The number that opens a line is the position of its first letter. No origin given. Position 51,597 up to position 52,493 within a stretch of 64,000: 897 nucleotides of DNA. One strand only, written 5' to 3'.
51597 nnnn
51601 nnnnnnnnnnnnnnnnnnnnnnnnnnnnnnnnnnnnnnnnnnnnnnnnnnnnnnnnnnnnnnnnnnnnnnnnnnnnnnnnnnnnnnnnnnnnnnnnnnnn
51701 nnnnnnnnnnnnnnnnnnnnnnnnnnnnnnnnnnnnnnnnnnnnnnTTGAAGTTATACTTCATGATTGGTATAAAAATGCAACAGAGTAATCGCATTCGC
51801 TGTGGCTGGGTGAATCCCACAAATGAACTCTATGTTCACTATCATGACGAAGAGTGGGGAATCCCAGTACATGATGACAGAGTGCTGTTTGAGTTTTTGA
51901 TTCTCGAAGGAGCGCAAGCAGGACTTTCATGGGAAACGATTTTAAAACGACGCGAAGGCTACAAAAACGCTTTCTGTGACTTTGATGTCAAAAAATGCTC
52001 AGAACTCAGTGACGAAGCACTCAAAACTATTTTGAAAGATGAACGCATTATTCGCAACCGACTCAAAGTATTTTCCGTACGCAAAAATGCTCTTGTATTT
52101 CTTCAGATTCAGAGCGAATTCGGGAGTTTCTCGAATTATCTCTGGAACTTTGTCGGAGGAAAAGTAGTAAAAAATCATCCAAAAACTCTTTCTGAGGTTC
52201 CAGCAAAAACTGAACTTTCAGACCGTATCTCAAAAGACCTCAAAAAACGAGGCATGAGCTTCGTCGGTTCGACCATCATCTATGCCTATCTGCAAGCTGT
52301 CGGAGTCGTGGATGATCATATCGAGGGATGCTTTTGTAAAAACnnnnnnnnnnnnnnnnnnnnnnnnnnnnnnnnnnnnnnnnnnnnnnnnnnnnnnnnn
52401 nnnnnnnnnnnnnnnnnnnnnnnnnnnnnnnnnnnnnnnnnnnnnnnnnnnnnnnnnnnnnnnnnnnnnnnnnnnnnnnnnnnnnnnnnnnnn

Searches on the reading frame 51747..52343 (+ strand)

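Call 79: search_protein_families(library=pfam, max_evalue=0.001, proteins=[window:51747-52343:+])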
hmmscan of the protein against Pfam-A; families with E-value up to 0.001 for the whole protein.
seq(199 aa): 1 family
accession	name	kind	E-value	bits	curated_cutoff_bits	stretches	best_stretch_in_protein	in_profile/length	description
PF03352.18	Adenine_glyco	-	2.5e-76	255.9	25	1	21-197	1-176/177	Methyladenine glycosylase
